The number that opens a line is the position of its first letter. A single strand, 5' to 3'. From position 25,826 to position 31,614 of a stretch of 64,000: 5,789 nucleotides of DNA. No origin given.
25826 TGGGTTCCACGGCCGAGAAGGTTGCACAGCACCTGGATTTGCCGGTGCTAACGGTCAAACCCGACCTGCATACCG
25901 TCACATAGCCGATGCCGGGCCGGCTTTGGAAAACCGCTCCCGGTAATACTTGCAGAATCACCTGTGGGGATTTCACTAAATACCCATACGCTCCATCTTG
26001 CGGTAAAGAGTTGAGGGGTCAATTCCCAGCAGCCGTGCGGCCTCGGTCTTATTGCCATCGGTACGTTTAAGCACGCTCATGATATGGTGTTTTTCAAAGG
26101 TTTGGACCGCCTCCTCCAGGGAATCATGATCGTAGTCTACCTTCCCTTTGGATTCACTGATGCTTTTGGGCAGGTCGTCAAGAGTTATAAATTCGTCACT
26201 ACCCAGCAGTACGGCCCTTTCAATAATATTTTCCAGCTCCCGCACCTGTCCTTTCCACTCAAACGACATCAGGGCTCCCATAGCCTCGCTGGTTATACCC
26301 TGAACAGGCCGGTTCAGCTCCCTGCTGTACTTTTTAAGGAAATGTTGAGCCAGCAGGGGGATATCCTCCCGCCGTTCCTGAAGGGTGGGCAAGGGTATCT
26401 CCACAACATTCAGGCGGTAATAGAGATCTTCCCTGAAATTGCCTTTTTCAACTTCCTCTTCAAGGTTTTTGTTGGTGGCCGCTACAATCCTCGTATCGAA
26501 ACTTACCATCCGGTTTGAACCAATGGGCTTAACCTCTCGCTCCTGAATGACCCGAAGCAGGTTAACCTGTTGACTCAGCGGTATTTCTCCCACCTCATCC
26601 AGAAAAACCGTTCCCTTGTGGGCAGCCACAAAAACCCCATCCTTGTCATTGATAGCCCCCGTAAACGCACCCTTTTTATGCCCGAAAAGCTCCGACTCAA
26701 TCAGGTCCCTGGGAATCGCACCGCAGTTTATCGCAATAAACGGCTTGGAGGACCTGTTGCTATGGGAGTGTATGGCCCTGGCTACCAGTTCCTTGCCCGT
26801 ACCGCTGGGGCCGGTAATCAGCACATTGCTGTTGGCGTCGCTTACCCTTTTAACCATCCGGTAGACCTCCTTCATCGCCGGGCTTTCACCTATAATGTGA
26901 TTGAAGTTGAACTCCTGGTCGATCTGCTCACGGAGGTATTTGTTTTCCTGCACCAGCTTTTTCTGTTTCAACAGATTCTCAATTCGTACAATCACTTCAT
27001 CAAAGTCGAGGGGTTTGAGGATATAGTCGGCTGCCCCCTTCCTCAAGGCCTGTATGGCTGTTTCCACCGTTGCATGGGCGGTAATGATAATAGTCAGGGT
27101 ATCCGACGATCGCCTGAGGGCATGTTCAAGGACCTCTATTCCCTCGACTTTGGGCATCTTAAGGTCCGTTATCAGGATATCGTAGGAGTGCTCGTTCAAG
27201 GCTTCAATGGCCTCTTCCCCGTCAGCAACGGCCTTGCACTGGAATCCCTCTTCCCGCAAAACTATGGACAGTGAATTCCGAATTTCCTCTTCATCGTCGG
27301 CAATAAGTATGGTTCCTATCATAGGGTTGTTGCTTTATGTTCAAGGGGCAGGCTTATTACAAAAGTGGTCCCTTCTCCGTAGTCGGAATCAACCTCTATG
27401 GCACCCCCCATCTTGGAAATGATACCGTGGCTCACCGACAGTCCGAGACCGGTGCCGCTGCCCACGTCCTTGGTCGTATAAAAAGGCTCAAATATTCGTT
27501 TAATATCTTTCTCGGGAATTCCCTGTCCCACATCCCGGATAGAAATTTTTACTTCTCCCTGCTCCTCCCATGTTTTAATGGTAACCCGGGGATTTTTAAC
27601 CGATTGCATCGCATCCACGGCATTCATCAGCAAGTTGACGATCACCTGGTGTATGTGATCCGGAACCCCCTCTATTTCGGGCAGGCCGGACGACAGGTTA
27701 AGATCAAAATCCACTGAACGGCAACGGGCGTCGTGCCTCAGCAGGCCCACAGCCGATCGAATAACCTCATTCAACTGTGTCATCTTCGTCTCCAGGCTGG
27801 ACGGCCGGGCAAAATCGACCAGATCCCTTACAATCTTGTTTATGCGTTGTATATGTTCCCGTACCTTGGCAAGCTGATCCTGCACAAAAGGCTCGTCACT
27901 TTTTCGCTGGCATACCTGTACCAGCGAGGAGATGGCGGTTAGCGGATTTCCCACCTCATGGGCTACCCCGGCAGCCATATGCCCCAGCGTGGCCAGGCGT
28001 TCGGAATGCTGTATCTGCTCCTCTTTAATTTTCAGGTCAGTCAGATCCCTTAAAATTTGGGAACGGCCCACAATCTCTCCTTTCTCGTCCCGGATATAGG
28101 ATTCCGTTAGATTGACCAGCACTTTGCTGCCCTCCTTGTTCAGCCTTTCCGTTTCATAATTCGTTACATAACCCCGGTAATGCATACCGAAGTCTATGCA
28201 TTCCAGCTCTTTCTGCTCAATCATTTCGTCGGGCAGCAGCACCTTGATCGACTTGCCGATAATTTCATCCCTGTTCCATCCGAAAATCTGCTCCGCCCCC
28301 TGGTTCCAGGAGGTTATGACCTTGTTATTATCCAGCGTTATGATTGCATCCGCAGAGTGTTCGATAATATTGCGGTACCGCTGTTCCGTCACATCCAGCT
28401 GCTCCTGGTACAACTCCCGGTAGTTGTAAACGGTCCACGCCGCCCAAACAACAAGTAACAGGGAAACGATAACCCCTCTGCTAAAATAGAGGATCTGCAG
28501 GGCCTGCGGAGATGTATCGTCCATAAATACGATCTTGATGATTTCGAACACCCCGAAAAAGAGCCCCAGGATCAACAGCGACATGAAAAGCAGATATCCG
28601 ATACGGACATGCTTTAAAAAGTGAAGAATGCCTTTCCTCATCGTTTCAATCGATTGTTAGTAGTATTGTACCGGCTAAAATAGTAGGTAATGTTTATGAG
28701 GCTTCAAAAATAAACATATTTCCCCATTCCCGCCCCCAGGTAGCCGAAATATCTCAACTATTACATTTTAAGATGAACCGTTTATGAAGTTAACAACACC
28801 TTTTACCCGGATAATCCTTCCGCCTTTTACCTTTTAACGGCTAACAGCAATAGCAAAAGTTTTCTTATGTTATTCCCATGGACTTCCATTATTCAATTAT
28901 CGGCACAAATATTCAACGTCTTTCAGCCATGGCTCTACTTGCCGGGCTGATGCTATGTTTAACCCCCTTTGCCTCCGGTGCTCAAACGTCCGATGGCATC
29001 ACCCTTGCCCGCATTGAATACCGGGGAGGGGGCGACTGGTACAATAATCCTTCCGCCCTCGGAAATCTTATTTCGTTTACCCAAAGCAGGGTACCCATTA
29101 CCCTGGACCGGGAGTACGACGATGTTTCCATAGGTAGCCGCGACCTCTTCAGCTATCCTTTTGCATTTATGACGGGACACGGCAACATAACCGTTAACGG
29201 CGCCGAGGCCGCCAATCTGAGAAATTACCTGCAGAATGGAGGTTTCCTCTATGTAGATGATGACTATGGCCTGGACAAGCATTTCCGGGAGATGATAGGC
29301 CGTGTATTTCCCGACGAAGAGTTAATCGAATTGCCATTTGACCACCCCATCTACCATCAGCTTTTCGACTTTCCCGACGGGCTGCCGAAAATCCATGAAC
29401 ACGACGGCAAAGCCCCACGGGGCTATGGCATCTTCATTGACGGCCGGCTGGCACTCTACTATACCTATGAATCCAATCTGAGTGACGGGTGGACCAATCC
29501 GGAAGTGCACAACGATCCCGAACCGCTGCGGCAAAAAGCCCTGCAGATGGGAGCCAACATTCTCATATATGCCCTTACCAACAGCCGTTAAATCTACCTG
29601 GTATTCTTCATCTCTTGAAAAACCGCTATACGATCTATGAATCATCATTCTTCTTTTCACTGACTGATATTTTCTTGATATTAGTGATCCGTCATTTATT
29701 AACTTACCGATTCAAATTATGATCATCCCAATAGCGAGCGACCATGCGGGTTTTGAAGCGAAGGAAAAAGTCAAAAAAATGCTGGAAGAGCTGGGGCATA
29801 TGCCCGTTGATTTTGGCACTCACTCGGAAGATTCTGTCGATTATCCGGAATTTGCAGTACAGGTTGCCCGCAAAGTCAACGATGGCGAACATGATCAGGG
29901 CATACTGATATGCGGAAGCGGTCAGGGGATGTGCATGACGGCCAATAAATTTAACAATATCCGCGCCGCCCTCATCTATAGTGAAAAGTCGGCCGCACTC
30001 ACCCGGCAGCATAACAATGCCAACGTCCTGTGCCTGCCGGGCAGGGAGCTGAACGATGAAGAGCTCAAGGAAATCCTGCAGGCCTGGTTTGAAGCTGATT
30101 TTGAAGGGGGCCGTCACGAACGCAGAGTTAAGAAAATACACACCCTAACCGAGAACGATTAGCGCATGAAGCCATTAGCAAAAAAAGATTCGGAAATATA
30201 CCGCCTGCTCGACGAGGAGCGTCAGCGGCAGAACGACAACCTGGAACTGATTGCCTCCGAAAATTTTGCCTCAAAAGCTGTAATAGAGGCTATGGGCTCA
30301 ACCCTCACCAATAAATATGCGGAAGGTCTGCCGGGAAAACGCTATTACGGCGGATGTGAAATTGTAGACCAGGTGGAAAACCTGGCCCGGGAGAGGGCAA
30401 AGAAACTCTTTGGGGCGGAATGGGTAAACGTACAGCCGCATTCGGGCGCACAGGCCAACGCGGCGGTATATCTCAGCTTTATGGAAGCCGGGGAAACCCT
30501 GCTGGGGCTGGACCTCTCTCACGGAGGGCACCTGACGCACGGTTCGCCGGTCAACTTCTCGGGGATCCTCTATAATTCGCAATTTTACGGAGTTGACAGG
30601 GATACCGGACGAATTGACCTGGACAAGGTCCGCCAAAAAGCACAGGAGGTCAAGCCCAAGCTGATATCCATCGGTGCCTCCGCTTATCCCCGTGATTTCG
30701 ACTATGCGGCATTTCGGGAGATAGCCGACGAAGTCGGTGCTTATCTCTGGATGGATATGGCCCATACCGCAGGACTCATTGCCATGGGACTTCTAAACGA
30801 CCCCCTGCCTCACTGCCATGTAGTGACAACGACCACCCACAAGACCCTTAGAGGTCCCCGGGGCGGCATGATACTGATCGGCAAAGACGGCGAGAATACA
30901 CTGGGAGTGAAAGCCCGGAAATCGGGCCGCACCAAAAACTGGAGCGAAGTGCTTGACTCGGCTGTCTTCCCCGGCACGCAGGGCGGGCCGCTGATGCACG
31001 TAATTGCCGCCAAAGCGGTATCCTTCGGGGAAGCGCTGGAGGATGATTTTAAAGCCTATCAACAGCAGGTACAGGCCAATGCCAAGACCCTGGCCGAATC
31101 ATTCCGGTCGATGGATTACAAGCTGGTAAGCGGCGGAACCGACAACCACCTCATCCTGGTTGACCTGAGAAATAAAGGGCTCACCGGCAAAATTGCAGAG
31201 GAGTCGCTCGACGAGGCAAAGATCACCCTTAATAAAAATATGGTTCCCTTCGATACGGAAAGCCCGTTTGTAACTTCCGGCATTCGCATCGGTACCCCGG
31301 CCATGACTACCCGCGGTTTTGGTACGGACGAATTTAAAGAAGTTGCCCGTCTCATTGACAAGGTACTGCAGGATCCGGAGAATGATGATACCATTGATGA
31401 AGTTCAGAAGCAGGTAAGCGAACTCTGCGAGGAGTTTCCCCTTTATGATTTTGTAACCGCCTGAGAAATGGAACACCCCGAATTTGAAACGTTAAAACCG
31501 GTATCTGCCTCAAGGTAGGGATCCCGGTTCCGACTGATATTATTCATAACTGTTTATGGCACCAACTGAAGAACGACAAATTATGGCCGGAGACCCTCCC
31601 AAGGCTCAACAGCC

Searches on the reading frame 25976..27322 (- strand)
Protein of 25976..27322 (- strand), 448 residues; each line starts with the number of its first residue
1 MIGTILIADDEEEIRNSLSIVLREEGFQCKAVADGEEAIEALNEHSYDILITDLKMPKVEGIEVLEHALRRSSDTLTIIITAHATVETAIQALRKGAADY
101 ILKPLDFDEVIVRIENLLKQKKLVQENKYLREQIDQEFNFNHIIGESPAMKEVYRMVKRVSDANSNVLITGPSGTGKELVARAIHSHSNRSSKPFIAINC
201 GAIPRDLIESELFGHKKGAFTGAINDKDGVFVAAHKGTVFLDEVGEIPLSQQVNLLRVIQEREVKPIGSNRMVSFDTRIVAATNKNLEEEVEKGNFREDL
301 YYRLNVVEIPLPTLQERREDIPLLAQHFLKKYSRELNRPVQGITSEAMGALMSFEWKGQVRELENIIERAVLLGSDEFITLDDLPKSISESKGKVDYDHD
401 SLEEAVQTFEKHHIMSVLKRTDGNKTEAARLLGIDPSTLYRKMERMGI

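Call 3: search_protein_families(library=pfam, proteins=[window:25976-27322:-])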
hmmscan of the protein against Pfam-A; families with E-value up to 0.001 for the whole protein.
window:25976-27322:- (448 aa): 13 families
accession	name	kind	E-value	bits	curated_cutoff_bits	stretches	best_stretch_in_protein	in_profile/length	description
PF00158.32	Sigma54_activat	-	1.1e-72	243.7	20.2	1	143-309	1-167/168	Sigma-54 interaction domain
PF00072.30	Response_reg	-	1.8e-28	99.4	30.2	1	5-114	1-110/111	Response regulator receiver domain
PF25601.1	AAA_lid_14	-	1.6e-27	95.6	27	1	316-394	2-80/87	AAA+ ATPase lid domain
PF14532.12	Sigma54_activ_2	-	6.2e-22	78.8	25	1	144-314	1-138/138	Sigma-54 interaction domain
PF02954.25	HTH_8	-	6.2e-16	58.3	22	1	408-445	4-41/42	Bacterial regulatory protein, Fis family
PF07728.20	AAA_5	-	2.7e-09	37.6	22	1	166-287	1-125/139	AAA domain (dynein-related subfamily)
PF01078.27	Mg_chelatase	-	2.4e-06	27.5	20.3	0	222-284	93-157/207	Magnesium chelatase, subunit ChlI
PF00004.35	AAA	-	1.2e-05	26.1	21.2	1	167-285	1-110/131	ATPase family associated with various cellular activities (AAA)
PF07724.20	AAA_2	-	4.3e-05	24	27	1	164-293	3-133/166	AAA domain (Cdc48 subfamily)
PF23198.2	PDE8A_N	-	8.2e-05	23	29.6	1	5-81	13-90/147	PDE8A-like, N-terminal domain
PF12775.13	AAA_7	-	0.00017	21.6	25.8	1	133-227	2-101/181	P-loop containing dynein motor region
PF13191.12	AAA_16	-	0.00027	21.9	32.6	1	150-203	9-63/167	AAA ATPase domain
PF07726.17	AAA_3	-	0.00092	19.5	27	0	167-289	2-115/131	ATPase family associated with various cellular activities (AAA)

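Call 21: search_protein_families(library=ncbifam, proteins=[window:25976-27322:-], max_evalue=0.01)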
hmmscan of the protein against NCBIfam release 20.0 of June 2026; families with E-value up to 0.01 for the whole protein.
window:25976-27322:- (448 aa): 125 families (the best 25 are shown)
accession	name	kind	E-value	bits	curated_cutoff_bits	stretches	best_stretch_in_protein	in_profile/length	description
NF008469.0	PRK11361.1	equivalog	9.9e-143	476.2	714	1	3-448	5-456/461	acetoacetate metabolism transcriptional regulator AtoC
TIGR01818.1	ntrC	equivalog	2e-134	448.9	558.6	2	5-394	1-387/463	nitrogen regulation protein NR(I)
NF007689.0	PRK10365.1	equivalog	1.8e-124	415.9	760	1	5-445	8-441/441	sigma-54-dependent response regulator transcription factor ZraR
NF008176.1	PRK10923.1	equivalog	3.6e-120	401.7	620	2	3-392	4-389/469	nitrogen regulation protein NR(I)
TIGR02915.1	PEP_resp_reg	equivalog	9.6e-120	400.4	502.6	1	5-448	1-444/445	PEP-CTERM-box response regulator transcription factor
NF041946.1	LuxO_transreg_Vib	equivalog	3.1e-118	395.5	800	1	25-445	19-459/463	quorum-sensing sigma-54 dependent transcriptional regulator LuxO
NF051870.1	NAssimRespRegNtrX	equivalog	4.5e-118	395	600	1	4-448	3-452/452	nitrogen assimilation response regulator NtrX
NF041552.1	TF_PrdR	equivalog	3.4e-117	392.2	795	1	111-445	234-575/577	sigma-54 dependent transcriptional regulator PrdR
NF011695.0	PRK15115.1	equivalog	4.8e-117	391.4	763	1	4-445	8-435/445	two-component system response regulator GlrR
TIGR01817.1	nifA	equivalog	1.4e-107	360.7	528.85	1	126-384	181-438/534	nif-specific transcriptional activator NifA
NF038308.1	RNA_repair_RtcR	equivalog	1e-102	344.7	650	1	6-439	32-504/530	RNA repair transcriptional activator RtcR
NF003451.0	PRK05022.1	equivalog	1.2e-101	340.9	476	1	112-448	163-510/512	nitric oxide reductase transcriptional regulator NorR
NF049963.1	RespRegFlgRCampy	domain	8.7e-99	331.3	750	1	5-445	3-426/429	fla regulon two-component system response regulator FlgR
NF050807.1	TransRegFlbDCaul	equivalog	1.2e-95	321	750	1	24-444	22-436/454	sigma-54-dependent transcriptional regulator FlbD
NF011958.0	PRK15429.1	equivalog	3.3e-94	316.9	830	1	120-448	357-686/692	formate hydrogenlyase transcriptional activator FlhA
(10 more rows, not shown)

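Call 26: search_solved_structures(query=window:25976-27322:-, max_evalue=1e-30)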
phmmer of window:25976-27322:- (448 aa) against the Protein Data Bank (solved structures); distinct sequences matched with E-value up to 1e-30: 35.
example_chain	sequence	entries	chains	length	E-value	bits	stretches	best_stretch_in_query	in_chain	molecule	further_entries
4l4u_A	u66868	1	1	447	1.4e-114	386.6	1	5-448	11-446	Transcriptional regulator (NtrC family)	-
1ny5_A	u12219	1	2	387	2e-106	359.7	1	5-384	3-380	transcriptional regulator (NtrC family)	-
3dzd_A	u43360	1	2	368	9.9e-96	324.5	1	5-379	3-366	Transcriptional regulator (NtrC family)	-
1ojl_A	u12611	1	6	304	2.3e-95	323.3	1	141-445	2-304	TRANSCRIPTIONAL REGULATORY PROTEIN ZRAR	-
5ep0_A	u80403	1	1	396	6.5e-88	298.8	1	6-390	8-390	Putative repressor protein luxO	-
5m7n_A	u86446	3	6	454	3.6e-85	289.7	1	3-448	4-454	Nitrogen assimilation regulatory protein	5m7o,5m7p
9qq6_C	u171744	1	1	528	1.7e-82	280.9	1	114-444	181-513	Nif-specific regulatory protein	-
4ly6_A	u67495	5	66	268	3.1e-81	276.8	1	124-384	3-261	Transcriptional regulator (NtrC family)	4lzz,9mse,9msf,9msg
1ny6_A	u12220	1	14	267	4.3e-81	276.3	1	125-384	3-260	transcriptional regulator (NtrC family)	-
3m0e_A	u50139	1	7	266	3.4e-80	273.3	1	126-384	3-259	Transcriptional regulator (NtrC family)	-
26jl_A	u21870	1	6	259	2.5e-76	260.6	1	141-386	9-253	Flagellar regulatory protein A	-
8p53_C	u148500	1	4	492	4.7e-75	256.4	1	8-392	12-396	Transcriptional regulator FleQ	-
6jdi_A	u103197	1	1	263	6.2e-75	256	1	140-388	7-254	Nitrogen assimilation regulatory protein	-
8pb9_D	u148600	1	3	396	7.7e-75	255.7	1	7-387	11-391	Transcriptional regulator FleQ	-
6iy8_A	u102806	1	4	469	2.1e-74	254.3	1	128-375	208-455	Positive regulator CapR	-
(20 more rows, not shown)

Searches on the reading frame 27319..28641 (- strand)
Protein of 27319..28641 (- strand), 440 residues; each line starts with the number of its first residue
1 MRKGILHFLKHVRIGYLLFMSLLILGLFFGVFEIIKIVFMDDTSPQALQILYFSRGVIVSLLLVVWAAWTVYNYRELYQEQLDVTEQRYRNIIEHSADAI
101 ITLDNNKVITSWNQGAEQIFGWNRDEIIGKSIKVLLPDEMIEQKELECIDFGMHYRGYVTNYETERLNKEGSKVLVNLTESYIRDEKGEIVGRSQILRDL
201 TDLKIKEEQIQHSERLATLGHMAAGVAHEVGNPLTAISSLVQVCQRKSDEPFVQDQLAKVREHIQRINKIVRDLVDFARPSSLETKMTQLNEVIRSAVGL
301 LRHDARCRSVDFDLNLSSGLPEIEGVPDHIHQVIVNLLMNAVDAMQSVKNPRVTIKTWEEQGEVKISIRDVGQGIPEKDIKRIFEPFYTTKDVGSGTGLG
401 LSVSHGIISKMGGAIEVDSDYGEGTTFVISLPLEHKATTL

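Call 3: search_protein_families(library=pfam, proteins=[window:27319-28641:-])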
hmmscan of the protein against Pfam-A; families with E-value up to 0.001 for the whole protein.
window:27319-28641:- (440 aa): 9 families
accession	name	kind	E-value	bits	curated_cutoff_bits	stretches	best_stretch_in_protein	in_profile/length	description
PF02518.31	HATPase_c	-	8.5e-29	100.7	26.4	1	325-434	1-110/111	Histidine kinase-, DNA gyrase B-, and HSP90-like ATPase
PF00989.32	PAS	-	1.7e-15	57.5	22.6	1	88-199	2-112/113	PAS fold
PF00512.31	HisKA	-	2.6e-14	53.4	26.9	1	220-280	3-63/66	His Kinase A (phospho-acceptor) domain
PF13426.13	PAS_9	-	7.7e-13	49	27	1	98-202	2-103/103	PAS domain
PF13188.13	PAS_8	-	1.1e-09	38.3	21.8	1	87-138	1-49/65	PAS domain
PF08448.16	PAS_4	-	6.9e-09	36.4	23.1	1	94-203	2-108/110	PAS fold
PF14501.12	HATPase_c_5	-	1.5e-07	31.7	22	1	330-421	6-92/102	GHKL domain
PF13589.12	HATPase_c_3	-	0.00059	20.3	25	0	331-391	4-61/137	Histidine kinase-, DNA gyrase B-, and HSP90-like ATPase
PF07568.18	HisKA_2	-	0.00063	20.2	22.3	0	227-279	3-55/76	Histidine kinase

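Call 21: search_protein_families(library=ncbifam, proteins=[window:27319-28641:-], max_evalue=0.01)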
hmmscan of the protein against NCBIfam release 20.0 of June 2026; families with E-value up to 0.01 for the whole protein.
window:27319-28641:- (440 aa): 96 families (the best 25 are shown)
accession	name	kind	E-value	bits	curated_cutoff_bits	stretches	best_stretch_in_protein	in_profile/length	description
NF008468.0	PRK11360.1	equivalog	9.7e-92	308.3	646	1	81-437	262-612/616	two-component system sensor histidine kinase AtoS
NF007688.0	PRK10364.1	equivalog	5.8e-59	200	479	1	207-435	228-453/460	two-component system sensor histidine kinase ZraS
NF052574.1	HisKinEspCMyxo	equivalog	2.3e-54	184.8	1200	1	78-433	279-637/785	serine histidine kinase EspC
NF010411.0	PRK13837.1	equivalog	7.6e-49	166.4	647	1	198-437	429-679/828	two-component system VirA-like sensor kinase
NF052573.1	HisKinEspAMyxo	equivalog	1.4e-48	165.5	1400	1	87-433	254-611/755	serine histidine kinase EspA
NF038348.1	T2SS_HK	subfamily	2.8e-47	161.4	450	2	264-433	408-573/574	histidine kinase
NF046044.1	PnpS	equivalog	2e-45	155.5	400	1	79-432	47-390/390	two-component system histidine kinase PnpS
NF053867.1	SprKinKinDBac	equivalog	4.2e-45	154.1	775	1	196-435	266-499/500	sporulation kinase KinD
NF041777.1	sens_FixL_Rhizob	equivalog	1.2e-43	149.5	850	2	206-435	247-483/485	sensor protein FixL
NF046020.1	HisKinCckABruc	equivalog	8.3e-43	146.3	1000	1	79-436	338-710/868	cell cycle histidine kinase CckA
NF033092.0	HK_WalK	equivalog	4.5e-42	144.4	725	1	79-433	250-594/594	cell wall metabolism sensor histidine kinase WalK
NF047466.1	hybrid_RR_LvrB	exception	3e-39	135.3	500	1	207-433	140-376/377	hybrid histidine kinase/response regulator LvrB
NF047497.1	HK_LIC_12097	equivalog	3.5e-39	134.6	500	1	185-433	116-366/367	LIC_12097 family sensor histidine kinase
TIGR02966.1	phoR_proteo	equivalog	6.6e-38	130.5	334.2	1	86-430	5-332/333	phosphate regulon sensor histidine kinase PhoR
NF046026.1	HisKinCckACaul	equivalog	1.3e-37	129.3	1000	1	194-437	277-536/678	cell cycle histidine kinase CckA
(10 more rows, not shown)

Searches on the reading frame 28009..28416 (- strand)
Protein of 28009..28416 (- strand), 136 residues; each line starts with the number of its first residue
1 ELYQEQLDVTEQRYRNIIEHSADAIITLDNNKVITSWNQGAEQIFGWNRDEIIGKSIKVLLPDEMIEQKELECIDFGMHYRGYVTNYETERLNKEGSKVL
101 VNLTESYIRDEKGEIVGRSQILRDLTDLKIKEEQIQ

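Call 63: search_solved_structures(query=window:28009-28416:-, max_evalue=0.001)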
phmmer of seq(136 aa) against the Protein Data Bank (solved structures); distinct sequences matched with E-value up to 0.001: 29.
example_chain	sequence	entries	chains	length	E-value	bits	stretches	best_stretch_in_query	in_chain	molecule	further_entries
9bgv_A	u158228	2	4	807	6.3e-07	32.5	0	24-106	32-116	Oxygen sensor protein DosP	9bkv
9clo_A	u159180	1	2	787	6.3e-07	32.5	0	24-107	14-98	Oxygen sensor protein DosP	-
9cdr_A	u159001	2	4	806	6.5e-07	32.5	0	24-103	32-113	Oxygen sensor protein DosP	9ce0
9cmf_A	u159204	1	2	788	6.5e-07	32.4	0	24-106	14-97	Oxygen sensor protein DosP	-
8js5_A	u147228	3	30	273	1.3e-06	31.5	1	8-63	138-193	Sensor protein FixL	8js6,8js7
1dp6_A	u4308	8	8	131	1.6e-06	31.2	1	11-64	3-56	FIXL PROTEIN | SENSOR PROTEIN FIXL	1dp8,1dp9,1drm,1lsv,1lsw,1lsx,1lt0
1y28_A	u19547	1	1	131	1.6e-06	31.2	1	11-64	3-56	Sensor protein fixL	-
3lyx_A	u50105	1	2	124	1.7e-06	31.1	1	7-129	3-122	Sensory box/GGDEF domain protein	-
2cmn_A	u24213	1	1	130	2.1e-06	30.8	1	12-64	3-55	SENSOR PROTEIN FIXL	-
8isk_A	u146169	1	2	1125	2.4e-06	30.6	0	10-130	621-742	Phytochrome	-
3a0r_A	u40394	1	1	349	1.1e-05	28.5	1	15-63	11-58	Sensor protein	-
9irk_C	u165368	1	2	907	1.5e-05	28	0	24-57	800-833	Phytochrome B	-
9iuz_B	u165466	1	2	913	1.5e-05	28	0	24-57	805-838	Phytochrome B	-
3a0s_A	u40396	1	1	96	2.4e-05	27.4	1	23-63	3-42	Sensor protein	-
3a0v_A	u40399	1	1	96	2.4e-05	27.4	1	23-63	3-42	Sensor protein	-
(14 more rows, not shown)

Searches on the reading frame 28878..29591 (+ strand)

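Call 3: search_protein_families(library=pfam, proteins=[window:28878-29591:+])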
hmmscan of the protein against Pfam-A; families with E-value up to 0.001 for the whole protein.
window:28878-29591:+ (237 aa): 1 family
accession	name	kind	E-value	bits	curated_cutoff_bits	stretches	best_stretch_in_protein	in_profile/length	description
PF13709.12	DUF4159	-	9.7e-64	215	25.9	1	42-233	1-202/202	Domain of unknown function (DUF4159)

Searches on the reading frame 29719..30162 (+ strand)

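Call 3: search_protein_families(library=pfam, proteins=[window:29719-30162:+])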
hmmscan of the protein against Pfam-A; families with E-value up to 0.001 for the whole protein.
window:29719-30162:+ (147 aa): 1 family
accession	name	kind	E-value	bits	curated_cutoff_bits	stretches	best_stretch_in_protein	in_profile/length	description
PF02502.23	LacAB_rpiB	-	8.2e-57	191.5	24.7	1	3-140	1-138/138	Ribose/Galactose Isomerase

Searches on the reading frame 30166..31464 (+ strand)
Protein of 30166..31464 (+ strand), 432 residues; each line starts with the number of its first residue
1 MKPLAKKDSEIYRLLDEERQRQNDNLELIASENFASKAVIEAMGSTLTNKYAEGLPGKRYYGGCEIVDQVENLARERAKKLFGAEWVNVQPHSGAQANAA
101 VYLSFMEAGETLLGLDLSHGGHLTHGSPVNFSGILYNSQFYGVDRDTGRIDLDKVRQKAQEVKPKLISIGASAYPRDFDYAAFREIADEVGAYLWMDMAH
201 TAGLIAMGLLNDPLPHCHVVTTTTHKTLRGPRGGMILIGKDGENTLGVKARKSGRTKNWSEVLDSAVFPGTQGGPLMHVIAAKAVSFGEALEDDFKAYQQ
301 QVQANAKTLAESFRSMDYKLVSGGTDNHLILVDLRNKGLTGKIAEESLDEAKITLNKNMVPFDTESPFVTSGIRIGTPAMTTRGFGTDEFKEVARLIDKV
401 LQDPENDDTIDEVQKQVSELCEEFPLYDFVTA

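Call 3: search_protein_families(library=pfam, proteins=[window:30166-31464:+])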
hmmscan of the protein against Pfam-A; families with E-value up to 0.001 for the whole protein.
window:30166-31464:+ (432 aa): 3 families
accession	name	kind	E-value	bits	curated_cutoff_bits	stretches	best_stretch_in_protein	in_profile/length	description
PF00464.25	SHMT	-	2.2e-172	573.6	27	1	4-397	1-399/399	Serine hydroxymethyltransferase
PF00155.27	Aminotran_1_2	-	0.00033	20.4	19.7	1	74-382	47-351/361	Aminotransferase class I and II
PF05065.19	Phage_capsid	-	0.00093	19.1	24.2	0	129-199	122-194/280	Phage capsid family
